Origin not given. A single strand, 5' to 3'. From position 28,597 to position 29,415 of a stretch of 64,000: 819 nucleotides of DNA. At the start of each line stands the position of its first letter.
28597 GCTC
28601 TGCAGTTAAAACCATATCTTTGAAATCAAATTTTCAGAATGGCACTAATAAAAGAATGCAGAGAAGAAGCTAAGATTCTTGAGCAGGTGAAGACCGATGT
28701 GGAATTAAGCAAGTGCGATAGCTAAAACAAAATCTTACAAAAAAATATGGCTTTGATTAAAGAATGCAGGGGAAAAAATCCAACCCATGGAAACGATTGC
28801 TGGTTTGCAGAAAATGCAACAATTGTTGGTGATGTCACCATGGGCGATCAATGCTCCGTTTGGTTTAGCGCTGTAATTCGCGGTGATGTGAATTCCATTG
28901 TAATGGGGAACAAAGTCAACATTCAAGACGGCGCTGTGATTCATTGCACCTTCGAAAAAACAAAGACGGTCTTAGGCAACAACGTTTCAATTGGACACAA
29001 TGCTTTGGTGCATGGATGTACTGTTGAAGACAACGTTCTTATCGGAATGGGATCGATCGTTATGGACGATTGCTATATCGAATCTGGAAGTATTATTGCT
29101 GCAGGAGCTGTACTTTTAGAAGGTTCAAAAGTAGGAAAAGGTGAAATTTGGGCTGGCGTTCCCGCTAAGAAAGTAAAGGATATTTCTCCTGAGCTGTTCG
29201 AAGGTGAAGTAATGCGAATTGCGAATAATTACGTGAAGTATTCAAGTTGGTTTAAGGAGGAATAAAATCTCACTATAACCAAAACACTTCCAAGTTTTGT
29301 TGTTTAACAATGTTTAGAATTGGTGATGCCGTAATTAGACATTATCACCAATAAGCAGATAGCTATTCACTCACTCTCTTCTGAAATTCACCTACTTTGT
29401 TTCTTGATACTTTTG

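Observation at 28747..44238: Intact gamma-CA-like gene followed by two displaced copies of its own 3' end: signature of serial insertions into a gene 3' end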

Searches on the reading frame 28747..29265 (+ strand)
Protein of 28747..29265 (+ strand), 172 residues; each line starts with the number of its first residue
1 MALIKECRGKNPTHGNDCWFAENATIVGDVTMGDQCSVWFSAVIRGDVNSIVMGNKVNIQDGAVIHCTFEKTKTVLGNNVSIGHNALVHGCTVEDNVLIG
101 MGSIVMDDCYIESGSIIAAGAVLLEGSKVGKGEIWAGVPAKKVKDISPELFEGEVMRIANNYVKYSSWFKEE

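Call 11: search_protein_families(library=pfam, proteins=[window:28747-29265:+], max_evalue=0.01)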
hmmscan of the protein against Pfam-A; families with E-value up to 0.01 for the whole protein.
window:28747-29265:+ (172 aa): 5 families
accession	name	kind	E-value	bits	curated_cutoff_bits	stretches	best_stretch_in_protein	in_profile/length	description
PF00132.30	Hexapep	-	2.5e-19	68.5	27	3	90-123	1-34/36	Bacterial transferase hexapeptide (six repeats)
PF25084.1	LbH_EIF2B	-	1.6e-08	34.9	54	1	52-131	17-101/105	EIF2B subunit epsilon LbH domain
PF21711.3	DCTN5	-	0.00033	20.8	40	1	34-159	38-161/182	Dynactin subunit 5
PF24894.1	Hexapep_GlmU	-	0.00082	19.9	23.3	0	44-102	28-80/104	GlmU-like, C-terminal hexapeptide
PF14602.12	Hexapep_2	-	0.00091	19.3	27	1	75-105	3-32/34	Hexapeptide repeat of succinyl-transferase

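Call 14: find_encoding_contigs(protein=window:28747-29265:+, flank=10000, max_places=10)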
Protein window:28747-29265:+ (172 aa): 8 contigs read that carry it; 4 places shown.
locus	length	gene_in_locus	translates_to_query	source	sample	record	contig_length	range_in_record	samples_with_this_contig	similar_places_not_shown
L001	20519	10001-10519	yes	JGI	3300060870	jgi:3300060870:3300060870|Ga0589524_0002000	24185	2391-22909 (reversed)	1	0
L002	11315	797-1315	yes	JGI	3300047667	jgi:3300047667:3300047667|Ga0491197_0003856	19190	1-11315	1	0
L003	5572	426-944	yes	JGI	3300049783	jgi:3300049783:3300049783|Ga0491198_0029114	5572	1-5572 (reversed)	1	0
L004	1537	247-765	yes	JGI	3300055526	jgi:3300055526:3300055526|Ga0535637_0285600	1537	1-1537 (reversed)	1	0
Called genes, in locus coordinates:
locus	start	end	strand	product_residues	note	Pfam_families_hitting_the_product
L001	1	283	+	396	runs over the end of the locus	PF00155:Aminotran_1_2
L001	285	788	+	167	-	PF00583:Acetyltransf_1, PF13673:Acetyltransf_10, PF13508:Acetyltransf_7, PF14542:Acetyltransf_CG (weak)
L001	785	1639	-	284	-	PF04187:Cofac_haem_bdg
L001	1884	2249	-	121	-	-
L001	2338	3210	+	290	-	PF02311:AraC_binding, PF12833:HTH_18, PF00165:HTH_AraC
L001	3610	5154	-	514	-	-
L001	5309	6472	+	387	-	PF00682:HMGL-like, PF22615:IPMS_D2 (faint), PF22617:HCS_D2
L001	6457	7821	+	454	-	PF00330:Aconitase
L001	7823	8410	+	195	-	PF00694:Aconitase_C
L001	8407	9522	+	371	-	PF00180:Iso_dh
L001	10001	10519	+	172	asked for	PF00132:Hexapep (weak), PF25087:GMPPB_C (faint), PF25084:LbH_EIF2B (weak), PF00132:Hexapep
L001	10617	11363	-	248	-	PF00072:Response_reg, PF04397:LytTR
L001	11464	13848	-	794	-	PF01839:FG-GAP (faint), PF13517:FG-GAP_3, PF18962:Por_Secre_tail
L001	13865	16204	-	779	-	PF01839:FG-GAP (faint), PF13517:FG-GAP_3, PF18962:Por_Secre_tail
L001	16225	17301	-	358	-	PF16261:DUF4915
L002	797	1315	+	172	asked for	PF00132:Hexapep (weak), PF25087:GMPPB_C (faint), PF25084:LbH_EIF2B (weak), PF00132:Hexapep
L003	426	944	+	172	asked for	PF00132:Hexapep (weak), PF25087:GMPPB_C (faint), PF25084:LbH_EIF2B (weak), PF00132:Hexapep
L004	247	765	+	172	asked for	PF00132:Hexapep (weak), PF25087:GMPPB_C (faint), PF25084:LbH_EIF2B (weak), PF00132:Hexapep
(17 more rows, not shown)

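Call 15: find_related_loci(query=window:28747-29265:+, collection=genome_contigs, flank=10000)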
Query window:28747-29265:+ (172 aa) in genome_contigs; peptide patterns used: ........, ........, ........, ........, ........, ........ (x = any residue, [..] = any of these).
598 stretches matched a pattern (row limit reached: there are more); 563 encode a relative of the query (tblastn E <= 1e-3); the best 80 are kept; 80 distinct loci.
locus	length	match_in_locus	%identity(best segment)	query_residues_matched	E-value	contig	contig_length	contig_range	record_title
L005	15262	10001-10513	98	1-171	5e-111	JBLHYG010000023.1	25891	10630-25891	MAG: Crocinitomicaceae bacterium isolate 3300046449_33 Ga0491193_0000857, whole genome shotgun sequence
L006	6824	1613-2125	93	1-171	4e-106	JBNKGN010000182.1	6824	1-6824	MAG: Crocinitomicaceae bacterium isolate E1E2.bin.28.strict NODE_182_length_6824_cov_3.521862, whole genome shotgun sequ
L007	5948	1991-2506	91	1-172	7e-105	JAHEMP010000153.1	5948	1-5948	MAG: Crocinitomicaceae bacterium isolate Ww76 NODE_39541_length_5948_cov_1.976489, whole genome shotgun sequence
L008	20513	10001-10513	91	1-171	3e-103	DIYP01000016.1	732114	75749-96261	MAG TPA_asm: Flavobacteriales bacterium UBA6051 UBA6051_contig_120, whole genome shotgun sequence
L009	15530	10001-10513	90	1-171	3e-103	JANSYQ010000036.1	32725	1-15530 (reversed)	MAG: bacterium isolate bin.55 k141_384414_length_32725_cov_14.1735, whole genome shotgun sequence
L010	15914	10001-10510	92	1-170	2e-103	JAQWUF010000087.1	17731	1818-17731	MAG: Crocinitomicaceae bacterium isolate cluster3_bin.1 k119_1018406, whole genome shotgun sequence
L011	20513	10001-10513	89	1-171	8e-103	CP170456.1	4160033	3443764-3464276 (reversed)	MAG: Fluviicola sp. isolate tig00002473 chromosome, complete genome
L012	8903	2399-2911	90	1-171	8e-103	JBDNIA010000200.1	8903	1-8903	MAG: Crocinitomicaceae bacterium isolate concoct.5.WLB k141_502114, whole genome shotgun sequence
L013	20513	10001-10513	89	1-171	1e-102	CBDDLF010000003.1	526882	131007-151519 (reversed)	MAG: Crocinitomicaceae bacterium isolate 54ff5f61-cf0c-4fd5-b6d0-428621afa39a genome assembly, contig: contig_3, whole g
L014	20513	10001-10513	90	1-171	2e-102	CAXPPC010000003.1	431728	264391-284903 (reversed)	MAG: Henriciella pelagia isolate 02um_C4D0801_2.44 genome assembly, contig: k127_637164, whole genome shotgun sequence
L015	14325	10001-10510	91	1-170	1e-102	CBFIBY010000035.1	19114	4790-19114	MAG: Crocinitomicaceae bacterium isolate Co_bin_523_indper genome assembly, contig: Co_bin_523_indper_c35, whole genome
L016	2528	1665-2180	88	1-172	2e-105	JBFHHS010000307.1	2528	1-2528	MAG: Crocinitomicaceae bacterium isolate Mix_sand07.2021.05.G.19 k141_2699524_length_2528_cov_58.0000, whole genome shot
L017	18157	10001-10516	89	1-172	3e-101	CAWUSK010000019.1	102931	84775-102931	MAG: uncultured Flavobacteriales bacterium isolate HER22_SLD_2000_bin_48 genome assembly, contig: HER22_SLD_2000_bin_48-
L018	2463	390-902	87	1-171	7e-105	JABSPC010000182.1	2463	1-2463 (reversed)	MAG: Crocinitomicaceae bacterium isolate DT_24 DT-Crocinitomicaceae-1_scaffold_182, whole genome shotgun sequence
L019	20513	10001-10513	88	1-171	4e-101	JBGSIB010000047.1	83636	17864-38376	MAG: Crocinitomicaceae bacterium isolate JTS-AC119 k141_2391295, whole genome shotgun sequence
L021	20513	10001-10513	88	1-171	2e-100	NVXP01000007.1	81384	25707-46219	MAG: Fluviicola sp. isolate NORP8 Contig_source1383C_828, whole genome shotgun sequence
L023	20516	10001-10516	88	1-172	3e-100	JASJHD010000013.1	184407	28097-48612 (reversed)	MAG: Crocinitomicaceae bacterium isolate ArS5.bin.52 ArvSed_k141_1076962, whole genome shotgun sequence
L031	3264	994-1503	87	1-170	2e-100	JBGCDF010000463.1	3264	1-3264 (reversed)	MAG: Crocinitomicaceae bacterium isolate SGMAG-82 contig463, whole genome shotgun sequence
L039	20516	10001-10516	83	1-172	2e-94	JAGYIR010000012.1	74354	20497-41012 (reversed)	MAG: Crocinitomicaceae bacterium isolate M30B20 contig_4532, whole genome shotgun sequence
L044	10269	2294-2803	82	1-170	1e-93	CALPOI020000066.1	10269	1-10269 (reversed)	MAG: Candidatus Planktophila lacus isolate HRS-ES1-bin-457 genome assembly, contig: HRSG-E10-C2630, whole genome shotgun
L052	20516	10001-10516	81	1-172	6e-93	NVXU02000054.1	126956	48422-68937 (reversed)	MAG: Fluviicola sp. isolate NORP3 CoAssembly_3447432, whole genome shotgun sequence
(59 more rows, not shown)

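Call 39: search_protein_families(library=pfam, proteins=[L039:11037-12197:+, L039:10613-10984:-, L018:986-2110:+, L044:5676-6455:+, L023:13226-13750:+, L005:10783-11931:+, L021:11463-14021:+, L052:12719-14887:-, L052:10695-11903:-, L021:14350-15540:-], max_evalue=0.01)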
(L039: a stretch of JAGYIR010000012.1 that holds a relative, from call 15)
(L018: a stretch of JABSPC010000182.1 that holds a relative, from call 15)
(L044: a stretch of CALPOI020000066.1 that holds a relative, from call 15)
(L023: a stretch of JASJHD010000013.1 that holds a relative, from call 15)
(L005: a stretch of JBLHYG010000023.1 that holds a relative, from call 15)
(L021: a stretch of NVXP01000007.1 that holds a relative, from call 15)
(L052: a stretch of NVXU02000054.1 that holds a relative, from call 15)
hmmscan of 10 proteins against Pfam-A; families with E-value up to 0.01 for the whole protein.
L039:11037-12197:+ (386 aa): 3 families
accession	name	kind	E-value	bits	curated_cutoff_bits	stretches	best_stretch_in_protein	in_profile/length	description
PF00589.27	Phage_integrase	-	1.5e-45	155.5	27.1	1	214-375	1-170/172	Phage integrase family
PF13495.12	Phage_int_SAM_4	-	8.3e-10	39.4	27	1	122-194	6-79/85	Phage integrase, N-terminal SAM-like domain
PF02899.23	Phage_int_SAM_1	-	2.4e-05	24.9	22.3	1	119-191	2-77/83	Phage integrase, N-terminal SAM-like domain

L039:10613-10984:- (123 aa): 1 family
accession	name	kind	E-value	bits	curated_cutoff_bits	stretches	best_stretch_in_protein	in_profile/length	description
PF09889.16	DUF2116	-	0.0036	17.7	26.8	1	2-37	4-37/59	Probable treble clef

L018:986-2110:+ (375 aa): 4 families
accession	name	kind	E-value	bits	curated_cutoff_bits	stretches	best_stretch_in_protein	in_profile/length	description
PF00589.27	Phage_integrase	-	5.6e-41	140.6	27.1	1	200-358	4-170/172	Phage integrase family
PF13495.12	Phage_int_SAM_4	-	9.9e-15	55.2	27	1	100-178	2-80/85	Phage integrase, N-terminal SAM-like domain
PF02899.23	Phage_int_SAM_1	-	3.3e-06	27.7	22.3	1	101-174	2-77/83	Phage integrase, N-terminal SAM-like domain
PF23420.1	DUF7108_C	-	0.007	17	27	0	126-175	34-84/90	DUF7108, C-terminal domain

L044:5676-6455:+ (260 aa): 2 families
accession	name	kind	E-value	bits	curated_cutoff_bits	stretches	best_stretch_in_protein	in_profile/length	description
PF00589.27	Phage_integrase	-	5.6e-19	69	27.1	1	90-244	3-168/172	Phage integrase family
PF13102.12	Phage_int_SAM_5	-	4.9e-17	62.5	22.3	1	2-76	27-97/98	Phage integrase SAM-like domain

L023:13226-13750:+ (175 aa): 1 family
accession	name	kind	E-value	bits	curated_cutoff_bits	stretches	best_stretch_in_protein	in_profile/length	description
PF00589.27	Phage_integrase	-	0.0012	19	27.1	1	130-158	140-169/172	Phage integrase family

L005:10783-11931:+ (382 aa): 10 families
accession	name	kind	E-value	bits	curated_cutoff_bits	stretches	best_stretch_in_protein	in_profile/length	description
PF00756.26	Esterase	-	3.4e-17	63.5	22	1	29-201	1-160/251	Putative esterase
PF00515.34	TPR_1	-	2.4e-07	30.7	27.8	1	344-371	7-34/34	Tetratricopeptide repeat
PF07719.23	TPR_2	-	4.1e-06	26.9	27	1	340-371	3-34/34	Tetratricopeptide repeat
PF13181.12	TPR_8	-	1.8e-05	25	25.7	1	339-371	2-34/34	Tetratricopeptide repeat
PF13431.12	TPR_17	-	8.5e-05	23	24.4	0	331-357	6-32/34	Tetratricopeptide repeat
PF03403.19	PAF-AH_p_II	-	0.00024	20.2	20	1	142-218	216-289/372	Platelet-activating factor acetylhydrolase, isoform II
PF00326.27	Peptidase_S9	-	0.0022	18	22.6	0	144-214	60-123/213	Prolyl oligopeptidase family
PF13424.12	TPR_12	-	0.0027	18.3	30.1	1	309-367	8-74/77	Tetratricopeptide repeat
PF12146.15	Hydrolase_4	-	0.0064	16.3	27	1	150-242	78-171/239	Serine aminopeptidase, S33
PF13174.12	TPR_6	-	0.0067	17.5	26.3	0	344-370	6-32/33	Tetratricopeptide repeat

L021:11463-14021:+ (852 aa): 1 family
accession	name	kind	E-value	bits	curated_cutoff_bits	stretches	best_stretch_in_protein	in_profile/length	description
PF18962.6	Por_Secre_tail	-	2e-10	41.3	27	1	780-846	1-70/75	Secretion system C-terminal sorting domain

L052:12719-14887:- (722 aa): 1 family
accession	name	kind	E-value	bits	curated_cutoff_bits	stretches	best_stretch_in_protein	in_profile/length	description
PF01435.24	Peptidase_M48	-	2.2e-18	67.2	20.3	1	97-292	6-181/186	Peptidase family M48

L052:10695-11903:- (402 aa): 0 families

L021:14350-15540:- (396 aa): 1 family
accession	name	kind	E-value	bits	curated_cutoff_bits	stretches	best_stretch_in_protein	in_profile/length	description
PF18962.6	Por_Secre_tail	-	9.5e-09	35.9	27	1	325-394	1-70/75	Secretion system C-terminal sorting domain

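Call 41: find_related_loci(query=A3, collection=metagenome_contigs, flank=10000)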
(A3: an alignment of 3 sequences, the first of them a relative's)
Query A3 (386 aa) in metagenome_contigs; peptide patterns used: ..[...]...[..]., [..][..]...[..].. (x = any residue, [..] = any of these).
600 stretches matched a pattern (row limit reached: there are more); 322 encode a relative of the query (tblastn E <= 1e-3); the best 80 are kept; 80 distinct loci.
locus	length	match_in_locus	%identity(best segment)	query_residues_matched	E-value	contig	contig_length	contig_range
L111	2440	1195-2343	75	7-386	0e+0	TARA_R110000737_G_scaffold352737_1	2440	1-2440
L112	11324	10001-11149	75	5-386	0e+0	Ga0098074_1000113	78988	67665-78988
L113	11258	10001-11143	73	7-386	0e+0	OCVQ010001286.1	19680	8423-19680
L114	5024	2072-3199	65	11-386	1e-174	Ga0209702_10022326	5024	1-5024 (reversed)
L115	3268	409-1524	63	15-386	2e-167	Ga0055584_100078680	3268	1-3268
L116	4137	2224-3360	61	8-386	9e-163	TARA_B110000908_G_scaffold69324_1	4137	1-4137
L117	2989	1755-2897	60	6-386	1e-164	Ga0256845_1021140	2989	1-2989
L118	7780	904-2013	61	16-386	7e-156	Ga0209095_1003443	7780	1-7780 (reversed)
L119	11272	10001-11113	62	16-385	5e-155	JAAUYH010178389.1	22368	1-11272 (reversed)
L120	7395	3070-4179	61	16-386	2e-154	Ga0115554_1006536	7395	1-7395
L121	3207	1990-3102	63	16-386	9e-161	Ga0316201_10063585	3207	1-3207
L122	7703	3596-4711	60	15-386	2e-151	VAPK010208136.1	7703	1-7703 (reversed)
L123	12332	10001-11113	62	16-386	2e-151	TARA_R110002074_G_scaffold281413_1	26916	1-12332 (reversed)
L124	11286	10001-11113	60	16-386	6e-149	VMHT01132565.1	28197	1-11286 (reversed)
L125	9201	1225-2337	61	16-386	1e-148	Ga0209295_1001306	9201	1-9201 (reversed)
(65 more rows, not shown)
